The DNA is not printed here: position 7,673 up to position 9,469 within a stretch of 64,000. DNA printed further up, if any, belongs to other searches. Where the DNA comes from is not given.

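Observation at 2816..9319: Translationally coupled four-gene isoprenoid module: two complementary-looking UbiA prenyltransferases, a polyprenyl synthase and an MMPL exporter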

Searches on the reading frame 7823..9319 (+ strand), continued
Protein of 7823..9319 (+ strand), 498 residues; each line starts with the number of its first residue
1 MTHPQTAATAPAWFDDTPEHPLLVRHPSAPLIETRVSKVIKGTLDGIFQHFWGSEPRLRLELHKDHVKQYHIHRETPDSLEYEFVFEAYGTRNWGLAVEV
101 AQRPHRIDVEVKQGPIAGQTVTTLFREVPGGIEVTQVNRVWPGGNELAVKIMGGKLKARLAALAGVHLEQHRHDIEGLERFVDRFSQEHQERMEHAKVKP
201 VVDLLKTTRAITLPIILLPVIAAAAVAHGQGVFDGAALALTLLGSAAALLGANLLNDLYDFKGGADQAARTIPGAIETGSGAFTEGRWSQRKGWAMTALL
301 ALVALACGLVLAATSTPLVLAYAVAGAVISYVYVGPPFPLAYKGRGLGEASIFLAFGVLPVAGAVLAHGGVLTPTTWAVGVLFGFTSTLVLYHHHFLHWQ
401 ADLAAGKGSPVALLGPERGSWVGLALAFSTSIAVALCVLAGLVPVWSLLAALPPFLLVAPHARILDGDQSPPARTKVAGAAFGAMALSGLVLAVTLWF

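Call 92: search_protein_families(library=ncbifam, proteins=[P0235, P0238, P0239, P0240, P0242, P0243, P0244, P0245, P0248, P0253], max_evalue=0.00001)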
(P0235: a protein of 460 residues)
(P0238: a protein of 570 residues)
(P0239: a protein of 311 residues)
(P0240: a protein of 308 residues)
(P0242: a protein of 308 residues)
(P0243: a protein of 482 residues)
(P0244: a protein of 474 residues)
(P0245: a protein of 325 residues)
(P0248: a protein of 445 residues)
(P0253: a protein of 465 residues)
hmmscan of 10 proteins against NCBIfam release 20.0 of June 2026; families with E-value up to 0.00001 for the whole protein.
P0235 (460 aa): 8 families
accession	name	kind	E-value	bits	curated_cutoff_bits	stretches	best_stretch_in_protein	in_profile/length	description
TIGR02235.1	menA_cyano-plnt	equivalog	4.4e-27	95.1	225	1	180-390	13-213/285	2-carboxy-1,4-naphthoquinone phytyltransferase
NF004751.0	PRK06080.1-3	equivalog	2e-19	70.3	264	1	169-416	13-251/296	1,4-dihydroxy-2-naphthoate polyprenyltransferase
NF004750.0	PRK06080.1-2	equivalog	4.4e-12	46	346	1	169-393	9-232/301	1,4-dihydroxy-2-naphthoate polyprenyltransferase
NF004617.0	PRK05951.1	equivalog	1.7e-11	43.9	239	1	204-392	53-235/306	prenyltransferase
NF004749.0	PRK06080.1-1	equivalog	2.9e-10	39.8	277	1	172-386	25-232/311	1,4-dihydroxy-2-naphthoate polyprenyltransferase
TIGR00751.1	menA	equivalog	5.3e-09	35.9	102.15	1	175-393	2-219/284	1,4-dihydroxy-2-naphthoate octaprenyltransferase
NF004754.0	PRK06080.1-6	equivalog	6.3e-07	29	522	1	167-392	10-234/308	1,4-dihydroxy-2-naphthoate polyprenyltransferase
NF005742.0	PRK07566.1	equivalog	6.4e-06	25.5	313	0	251-413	106-265/315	chlorophyll synthase ChlG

P0238 (570 aa): 12 families
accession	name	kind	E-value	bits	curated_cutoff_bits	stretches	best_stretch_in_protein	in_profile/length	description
TIGR02235.1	menA_cyano-plnt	equivalog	1.2e-33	116.7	225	1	272-540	4-259/285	2-carboxy-1,4-naphthoquinone phytyltransferase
NF004751.0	PRK06080.1-3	equivalog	2.1e-33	116.1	264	1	271-565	14-295/296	1,4-dihydroxy-2-naphthoate polyprenyltransferase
NF004749.0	PRK06080.1-1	equivalog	3.3e-31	108.6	277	1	265-568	17-310/311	1,4-dihydroxy-2-naphthoate polyprenyltransferase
NF004750.0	PRK06080.1-2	equivalog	4.2e-28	98.5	346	1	266-558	5-293/301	1,4-dihydroxy-2-naphthoate polyprenyltransferase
TIGR00751.1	menA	equivalog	7.5e-27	94.5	102.15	1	282-534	8-256/284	1,4-dihydroxy-2-naphthoate octaprenyltransferase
NF004617.0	PRK05951.1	equivalog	3.8e-26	91.9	239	1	258-567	5-301/306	prenyltransferase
NF009926.0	PRK13387.1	equivalog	2.2e-25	89.4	316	1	267-566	3-314/317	1,4-dihydroxy-2-naphthoate polyprenyltransferase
NF004754.0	PRK06080.1-6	equivalog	4.9e-23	82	522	1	271-566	13-304/308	1,4-dihydroxy-2-naphthoate polyprenyltransferase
NF004752.0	PRK06080.1-4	subfamily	6.2e-18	65.5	289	1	283-531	19-265/300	1,4-dihydroxy-2-naphthoate polyprenyltransferase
NF004753.0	PRK06080.1-5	equivalog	1.7e-13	50.5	555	1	270-569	14-309/312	1,4-dihydroxy-2-naphthoate polyprenyltransferase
NF009523.0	PRK12884.1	equivalog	6e-07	28.9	269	1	268-529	5-243/279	prenyltransferase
NF005742.0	PRK07566.1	equivalog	3.1e-06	26.5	313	1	352-523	104-271/315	chlorophyll synthase ChlG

P0239 (311 aa): 13 families
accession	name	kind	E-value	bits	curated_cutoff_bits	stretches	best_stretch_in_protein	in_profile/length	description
TIGR02235.1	menA_cyano-plnt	equivalog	1.3e-41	142.8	225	1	23-309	13-283/285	2-carboxy-1,4-naphthoquinone phytyltransferase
NF004751.0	PRK06080.1-3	equivalog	1.8e-41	142.6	264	1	16-306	17-295/296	1,4-dihydroxy-2-naphthoate polyprenyltransferase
NF004749.0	PRK06080.1-1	equivalog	1.1e-35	123.3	277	1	5-309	15-310/311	1,4-dihydroxy-2-naphthoate polyprenyltransferase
NF004750.0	PRK06080.1-2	equivalog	1.5e-29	103.3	346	1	10-306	7-300/301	1,4-dihydroxy-2-naphthoate polyprenyltransferase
NF004617.0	PRK05951.1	equivalog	6e-29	101.1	239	1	40-277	45-273/306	prenyltransferase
TIGR00751.1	menA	equivalog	1.9e-27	96.5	102.15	1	17-301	1-282/284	1,4-dihydroxy-2-naphthoate octaprenyltransferase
NF004754.0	PRK06080.1-6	equivalog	2e-22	80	522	1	15-306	15-303/308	1,4-dihydroxy-2-naphthoate polyprenyltransferase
NF009926.0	PRK13387.1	equivalog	9.2e-20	70.9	316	1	11-307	5-314/317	1,4-dihydroxy-2-naphthoate polyprenyltransferase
NF004752.0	PRK06080.1-4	subfamily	5.5e-17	62.3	289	1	17-299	13-292/300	1,4-dihydroxy-2-naphthoate polyprenyltransferase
NF004753.0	PRK06080.1-5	equivalog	6.3e-13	48.6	555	1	14-307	16-306/312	1,4-dihydroxy-2-naphthoate polyprenyltransferase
TIGR01476.1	chlor_syn_BchG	subfamily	1.5e-07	31.2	212.3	1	39-290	26-270/283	(bacterio)chlorophyll synthase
NF005742.0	PRK07566.1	equivalog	2.5e-07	30.1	313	1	88-245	99-252/315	chlorophyll synthase ChlG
NF009523.0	PRK12884.1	equivalog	9.7e-06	25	269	0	15-301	10-274/279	prenyltransferase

P0240 (308 aa): 11 families
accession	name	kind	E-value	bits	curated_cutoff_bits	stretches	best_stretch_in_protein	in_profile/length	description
NF004751.0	PRK06080.1-3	equivalog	1.6e-35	123.1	264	1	10-295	15-286/296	1,4-dihydroxy-2-naphthoate polyprenyltransferase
TIGR02235.1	menA_cyano-plnt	equivalog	1.9e-34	119.3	225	1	21-297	15-274/285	2-carboxy-1,4-naphthoquinone phytyltransferase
NF004749.0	PRK06080.1-1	equivalog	5.2e-30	104.6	277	1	2-302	16-305/311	1,4-dihydroxy-2-naphthoate polyprenyltransferase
NF004750.0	PRK06080.1-2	equivalog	7.4e-25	87.9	346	1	3-264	4-260/301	1,4-dihydroxy-2-naphthoate polyprenyltransferase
TIGR00751.1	menA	equivalog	6.1e-24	84.9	102.15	1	13-272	1-252/284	1,4-dihydroxy-2-naphthoate octaprenyltransferase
NF004754.0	PRK06080.1-6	equivalog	3.2e-19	69.5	522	1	10-271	14-267/308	1,4-dihydroxy-2-naphthoate polyprenyltransferase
NF009926.0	PRK13387.1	equivalog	6.6e-17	61.6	316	1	5-278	3-286/317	1,4-dihydroxy-2-naphthoate polyprenyltransferase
NF004617.0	PRK05951.1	equivalog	7.3e-17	61.4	239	1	6-265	15-264/306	prenyltransferase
NF004753.0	PRK06080.1-5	equivalog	1.9e-09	37.2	555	1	4-302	10-303/312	1,4-dihydroxy-2-naphthoate polyprenyltransferase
NF004752.0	PRK06080.1-4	subfamily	4e-08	33.3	289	1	5-272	3-267/300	1,4-dihydroxy-2-naphthoate polyprenyltransferase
NF005742.0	PRK07566.1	equivalog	9e-07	28.3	313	1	104-268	113-277/315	chlorophyll synthase ChlG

P0242 (308 aa): 17 families
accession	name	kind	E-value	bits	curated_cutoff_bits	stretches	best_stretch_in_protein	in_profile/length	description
NF004751.0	PRK06080.1-3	equivalog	2.1e-36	126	264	1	6-301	12-295/296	1,4-dihydroxy-2-naphthoate polyprenyltransferase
NF004749.0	PRK06080.1-1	equivalog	1.5e-35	122.8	277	1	12-303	27-309/311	1,4-dihydroxy-2-naphthoate polyprenyltransferase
TIGR02235.1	menA_cyano-plnt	equivalog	3.7e-33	115.1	225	1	8-264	3-248/285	2-carboxy-1,4-naphthoquinone phytyltransferase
NF004750.0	PRK06080.1-2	equivalog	8.9e-27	94.2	346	1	7-301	9-300/301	1,4-dihydroxy-2-naphthoate polyprenyltransferase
NF009926.0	PRK13387.1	equivalog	1.3e-26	93.4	316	1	6-306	5-314/317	1,4-dihydroxy-2-naphthoate polyprenyltransferase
TIGR00751.1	menA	equivalog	4.2e-25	88.8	102.15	1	14-264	3-249/284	1,4-dihydroxy-2-naphthoate octaprenyltransferase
NF004754.0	PRK06080.1-6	equivalog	1.5e-20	73.8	522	1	11-302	16-304/308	1,4-dihydroxy-2-naphthoate polyprenyltransferase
NF004617.0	PRK05951.1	equivalog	2.6e-20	72.8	239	1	18-301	27-299/306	prenyltransferase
NF004753.0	PRK06080.1-5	equivalog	3e-19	69.3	555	1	18-305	25-309/312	1,4-dihydroxy-2-naphthoate polyprenyltransferase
NF004752.0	PRK06080.1-4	subfamily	5.1e-14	52.6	289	1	19-268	18-266/300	1,4-dihydroxy-2-naphthoate polyprenyltransferase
NF005742.0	PRK07566.1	equivalog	5.4e-10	38.9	313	1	75-263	91-275/315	chlorophyll synthase ChlG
TIGR01476.1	chlor_syn_BchG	subfamily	5e-08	32.7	212.3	1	26-239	22-222/283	(bacterio)chlorophyll synthase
NF009513.0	PRK12872.1-3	equivalog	5.7e-07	29.3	288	1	105-297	104-291/293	prenyltransferase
NF009523.0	PRK12884.1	equivalog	6e-07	28.9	269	1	39-297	36-274/279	prenyltransferase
TIGR02056.1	ChlG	equivalog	2.7e-06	27.2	436.45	1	12-261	19-266/306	chlorophyll synthase ChlG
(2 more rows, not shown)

P0243 (482 aa): 8 families
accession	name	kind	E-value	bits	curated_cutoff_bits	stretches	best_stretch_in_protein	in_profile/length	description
TIGR02235.1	menA_cyano-plnt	equivalog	5.7e-34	117.7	225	1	175-428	12-251/285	2-carboxy-1,4-naphthoquinone phytyltransferase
NF004751.0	PRK06080.1-3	equivalog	5.6e-31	108.2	264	1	165-449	13-282/296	1,4-dihydroxy-2-naphthoate polyprenyltransferase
NF004749.0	PRK06080.1-1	equivalog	9e-21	74.3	277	1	165-461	22-306/311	1,4-dihydroxy-2-naphthoate polyprenyltransferase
TIGR00751.1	menA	equivalog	7.6e-20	71.5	102.15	1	172-451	3-276/284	1,4-dihydroxy-2-naphthoate octaprenyltransferase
NF004750.0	PRK06080.1-2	equivalog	1.9e-19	70.1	346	1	167-449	11-287/301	1,4-dihydroxy-2-naphthoate polyprenyltransferase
NF004617.0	PRK05951.1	equivalog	2.9e-18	66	239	1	175-423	27-265/306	prenyltransferase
NF004754.0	PRK06080.1-6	equivalog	4.1e-17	62.5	522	1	169-462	16-303/308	1,4-dihydroxy-2-naphthoate polyprenyltransferase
NF009926.0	PRK13387.1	equivalog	7.9e-06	25.2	316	0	175-461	16-312/317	1,4-dihydroxy-2-naphthoate polyprenyltransferase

P0244 (474 aa): 10 families
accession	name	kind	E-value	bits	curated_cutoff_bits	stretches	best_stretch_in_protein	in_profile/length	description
TIGR02235.1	menA_cyano-plnt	equivalog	6.3e-35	120.9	225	1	180-438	12-258/285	2-carboxy-1,4-naphthoquinone phytyltransferase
NF004751.0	PRK06080.1-3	equivalog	2.2e-31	109.5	264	1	172-436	15-270/296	1,4-dihydroxy-2-naphthoate polyprenyltransferase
NF004749.0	PRK06080.1-1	equivalog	1.5e-28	99.9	277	1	162-458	14-301/311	1,4-dihydroxy-2-naphthoate polyprenyltransferase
NF004617.0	PRK05951.1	equivalog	2.6e-23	82.6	239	1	200-424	47-263/306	prenyltransferase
TIGR00751.1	menA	equivalog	1.2e-21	77.4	102.15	1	175-409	1-232/284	1,4-dihydroxy-2-naphthoate octaprenyltransferase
NF004750.0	PRK06080.1-2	equivalog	2.3e-21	76.4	346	1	170-426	9-262/301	1,4-dihydroxy-2-naphthoate polyprenyltransferase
NF004754.0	PRK06080.1-6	equivalog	1.3e-19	70.7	522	1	173-399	15-238/308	1,4-dihydroxy-2-naphthoate polyprenyltransferase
NF009926.0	PRK13387.1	equivalog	7.2e-11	41.7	316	1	171-438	7-286/317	1,4-dihydroxy-2-naphthoate polyprenyltransferase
NF004753.0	PRK06080.1-5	equivalog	1.2e-10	41.1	555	1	200-454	48-295/312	1,4-dihydroxy-2-naphthoate polyprenyltransferase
NF004752.0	PRK06080.1-4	subfamily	2.4e-09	37.2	289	1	183-422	19-257/300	1,4-dihydroxy-2-naphthoate polyprenyltransferase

P0245 (325 aa): 10 families
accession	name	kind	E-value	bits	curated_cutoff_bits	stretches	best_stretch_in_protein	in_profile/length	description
NF004751.0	PRK06080.1-3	equivalog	5.2e-35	121.4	264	1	26-316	13-292/296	1,4-dihydroxy-2-naphthoate polyprenyltransferase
TIGR02235.1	menA_cyano-plnt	equivalog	8e-31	107.4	225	1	36-281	12-245/285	2-carboxy-1,4-naphthoquinone phytyltransferase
NF004749.0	PRK06080.1-1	equivalog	2.6e-26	92.5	277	1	21-318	17-306/311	1,4-dihydroxy-2-naphthoate polyprenyltransferase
NF004617.0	PRK05951.1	equivalog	5e-26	91.5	239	1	26-318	18-298/306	prenyltransferase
NF004750.0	PRK06080.1-2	equivalog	5.8e-22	78.4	346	1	23-261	6-241/301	1,4-dihydroxy-2-naphthoate polyprenyltransferase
TIGR00751.1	menA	equivalog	8.3e-19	68.1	102.15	1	31-278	1-245/284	1,4-dihydroxy-2-naphthoate octaprenyltransferase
NF009926.0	PRK13387.1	equivalog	2.9e-16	59.5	316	1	23-310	3-304/317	1,4-dihydroxy-2-naphthoate polyprenyltransferase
NF004753.0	PRK06080.1-5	equivalog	1.8e-13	50.4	555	1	23-319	11-305/312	1,4-dihydroxy-2-naphthoate polyprenyltransferase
NF004754.0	PRK06080.1-6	equivalog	4.8e-13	49.1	522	1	26-252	12-235/308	1,4-dihydroxy-2-naphthoate polyprenyltransferase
NF004752.0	PRK06080.1-4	subfamily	6.4e-08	32.6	289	1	36-180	16-154/300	1,4-dihydroxy-2-naphthoate polyprenyltransferase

P0248 (445 aa): 8 families
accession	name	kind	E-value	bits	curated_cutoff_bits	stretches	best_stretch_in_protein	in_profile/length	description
TIGR02235.1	menA_cyano-plnt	equivalog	4.9e-33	114.6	225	1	161-400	5-241/285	2-carboxy-1,4-naphthoquinone phytyltransferase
NF004751.0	PRK06080.1-3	equivalog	2.9e-29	102.5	264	1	158-408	13-263/296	1,4-dihydroxy-2-naphthoate polyprenyltransferase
NF004750.0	PRK06080.1-2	equivalog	1.1e-19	70.9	346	1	159-441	10-298/301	1,4-dihydroxy-2-naphthoate polyprenyltransferase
NF004617.0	PRK05951.1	equivalog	2e-18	66.5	239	1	166-417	25-276/306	prenyltransferase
NF004749.0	PRK06080.1-1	equivalog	1.9e-17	63.4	277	1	158-413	22-277/311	1,4-dihydroxy-2-naphthoate polyprenyltransferase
TIGR00751.1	menA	equivalog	6.3e-17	61.9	102.15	1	163-400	1-244/284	1,4-dihydroxy-2-naphthoate octaprenyltransferase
NF004754.0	PRK06080.1-6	equivalog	1.9e-13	50.5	522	1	159-442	13-302/308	1,4-dihydroxy-2-naphthoate polyprenyltransferase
NF009926.0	PRK13387.1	equivalog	5e-07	29.1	316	1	158-319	6-168/317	1,4-dihydroxy-2-naphthoate polyprenyltransferase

P0253 (465 aa): 11 families
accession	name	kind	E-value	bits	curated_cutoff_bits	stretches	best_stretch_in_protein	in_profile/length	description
TIGR02235.1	menA_cyano-plnt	equivalog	1.7e-37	129.2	225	1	178-430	13-253/285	2-carboxy-1,4-naphthoquinone phytyltransferase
NF004751.0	PRK06080.1-3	equivalog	7.3e-34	117.7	264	1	179-447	25-284/296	1,4-dihydroxy-2-naphthoate polyprenyltransferase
NF004749.0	PRK06080.1-1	equivalog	2.5e-32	112.3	277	1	168-463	23-309/311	1,4-dihydroxy-2-naphthoate polyprenyltransferase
NF004617.0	PRK05951.1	equivalog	9.9e-27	93.8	239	1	204-460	54-298/306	prenyltransferase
NF004750.0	PRK06080.1-2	equivalog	4.7e-20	72.1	346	1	179-427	21-266/301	1,4-dihydroxy-2-naphthoate polyprenyltransferase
TIGR00751.1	menA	equivalog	1.1e-19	71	102.15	1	180-440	9-260/284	1,4-dihydroxy-2-naphthoate octaprenyltransferase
NF009926.0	PRK13387.1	equivalog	5.1e-19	68.5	316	1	171-440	10-291/317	1,4-dihydroxy-2-naphthoate polyprenyltransferase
NF004754.0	PRK06080.1-6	equivalog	1.5e-13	50.8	522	1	178-460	23-296/308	1,4-dihydroxy-2-naphthoate polyprenyltransferase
NF004752.0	PRK06080.1-4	subfamily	1.9e-12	47.4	289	1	178-425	17-263/300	1,4-dihydroxy-2-naphthoate polyprenyltransferase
NF004753.0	PRK06080.1-5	equivalog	2.1e-11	43.6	555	1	179-445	26-289/312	1,4-dihydroxy-2-naphthoate polyprenyltransferase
TIGR03618.1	Rv1155_F420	subfamily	5.8e-10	39.5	79.05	1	10-105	2-97/127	TIGR03618 family F420-dependent PPOX class oxidoreductase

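Call 95: list_cluster_members(proteins=[P0235, P0238, P0239, P0240, P0242, P0243, P0244, P0245, P0248, P0253])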
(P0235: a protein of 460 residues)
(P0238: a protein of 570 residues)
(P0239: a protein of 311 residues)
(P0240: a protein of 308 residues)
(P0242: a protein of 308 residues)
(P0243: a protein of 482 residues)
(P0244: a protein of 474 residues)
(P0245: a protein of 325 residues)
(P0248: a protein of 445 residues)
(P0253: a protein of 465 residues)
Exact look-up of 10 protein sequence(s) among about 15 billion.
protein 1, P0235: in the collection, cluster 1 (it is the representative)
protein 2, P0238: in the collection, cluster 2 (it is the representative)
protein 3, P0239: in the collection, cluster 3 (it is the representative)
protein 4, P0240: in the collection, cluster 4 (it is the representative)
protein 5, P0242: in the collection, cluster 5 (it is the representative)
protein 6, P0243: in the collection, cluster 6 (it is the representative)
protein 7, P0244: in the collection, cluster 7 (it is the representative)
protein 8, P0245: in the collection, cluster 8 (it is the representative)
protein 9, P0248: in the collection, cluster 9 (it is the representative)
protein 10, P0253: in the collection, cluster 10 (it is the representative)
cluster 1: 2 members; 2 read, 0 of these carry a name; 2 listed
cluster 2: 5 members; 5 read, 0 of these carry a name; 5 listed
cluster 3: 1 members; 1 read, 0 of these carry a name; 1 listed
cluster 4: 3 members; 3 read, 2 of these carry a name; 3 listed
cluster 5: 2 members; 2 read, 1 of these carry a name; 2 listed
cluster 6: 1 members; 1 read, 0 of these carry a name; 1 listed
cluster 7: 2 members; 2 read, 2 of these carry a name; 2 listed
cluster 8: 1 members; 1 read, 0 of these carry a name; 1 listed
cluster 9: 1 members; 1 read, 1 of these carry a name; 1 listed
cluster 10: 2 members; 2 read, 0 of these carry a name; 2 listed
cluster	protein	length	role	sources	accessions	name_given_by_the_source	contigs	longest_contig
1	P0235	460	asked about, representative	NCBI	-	-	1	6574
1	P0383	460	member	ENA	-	-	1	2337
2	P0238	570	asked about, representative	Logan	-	-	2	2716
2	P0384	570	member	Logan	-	-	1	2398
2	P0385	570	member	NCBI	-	-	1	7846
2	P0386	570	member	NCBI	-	-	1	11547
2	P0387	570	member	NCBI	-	-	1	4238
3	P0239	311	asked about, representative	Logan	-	-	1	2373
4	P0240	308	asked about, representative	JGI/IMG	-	1,4-dihydroxy-2-naphthoate octaprenyltransferase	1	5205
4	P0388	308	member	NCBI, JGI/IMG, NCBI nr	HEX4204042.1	MAG TPA: prenyltransferase [Ktedonobacteraceae bacterium] | 1,4-dihydroxy-2-naphthoate octaprenyltransferase | prenyltransferase [Ktedonobacteraceae bacterium]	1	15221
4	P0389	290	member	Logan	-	-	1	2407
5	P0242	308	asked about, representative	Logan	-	-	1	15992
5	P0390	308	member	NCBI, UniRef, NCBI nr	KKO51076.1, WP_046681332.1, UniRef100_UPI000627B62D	prenyltransferase [Paenibacillus sp. DMB20] | prenyltransferase n=1 Tax=Paenibacillus sp. DMB20 TaxID=1642570 RepID=UPI000627B62D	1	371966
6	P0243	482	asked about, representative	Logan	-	-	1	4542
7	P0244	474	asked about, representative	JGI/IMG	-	1,4-dihydroxy-2-naphthoate octaprenyltransferase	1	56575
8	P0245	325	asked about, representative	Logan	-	-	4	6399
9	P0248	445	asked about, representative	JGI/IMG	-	1,4-dihydroxy-2-naphthoate octaprenyltransferase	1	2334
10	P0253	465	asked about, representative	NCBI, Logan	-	-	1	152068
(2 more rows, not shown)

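Call 96: find_encoding_contigs(protein=P0390, flank=8000, max_places=1)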
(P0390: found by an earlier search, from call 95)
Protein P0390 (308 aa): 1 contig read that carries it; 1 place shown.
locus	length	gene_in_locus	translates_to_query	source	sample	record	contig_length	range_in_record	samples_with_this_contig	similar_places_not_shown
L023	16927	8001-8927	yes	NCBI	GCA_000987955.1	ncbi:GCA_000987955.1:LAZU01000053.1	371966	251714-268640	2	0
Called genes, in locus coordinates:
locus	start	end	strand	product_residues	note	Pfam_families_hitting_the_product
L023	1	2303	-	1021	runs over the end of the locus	PF07695:7TMR-DISM_7TM, PF00512:HisKA, PF02518:HATPase_c, PF13581:HATPase_c_2 (faint), PF00072:Response_reg, PF06580:His_kinase, PF02518:HATPase_c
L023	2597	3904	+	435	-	PF01547:SBP_bac_1, PF13416:SBP_bac_8, PF13343:SBP_bac_6 (faint)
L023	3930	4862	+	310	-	PF00528:BPD_transp_1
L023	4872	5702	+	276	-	PF00528:BPD_transp_1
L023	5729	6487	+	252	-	PF03009:GDPD, PF13653:GDPD_2 (weak)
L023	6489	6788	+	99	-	-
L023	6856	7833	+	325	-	PF00356:LacI, PF00532:Peripla_BP_1, PF13407:Peripla_BP_4 (weak), PF13377:Peripla_BP_3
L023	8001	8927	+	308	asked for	PF01040:UbiA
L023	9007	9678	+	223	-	PF19559:DUF6081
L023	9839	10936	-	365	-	PF00404:Dockerin_1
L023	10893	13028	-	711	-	PF02018:CBM_4_9 (weak)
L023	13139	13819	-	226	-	PF00963:Cohesin (weak)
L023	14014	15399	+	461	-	PF00392:GntR, PF01547:SBP_bac_1, PF13416:SBP_bac_8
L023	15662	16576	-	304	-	PF04069:OpuAC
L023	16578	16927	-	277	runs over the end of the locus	PF00528:BPD_transp_1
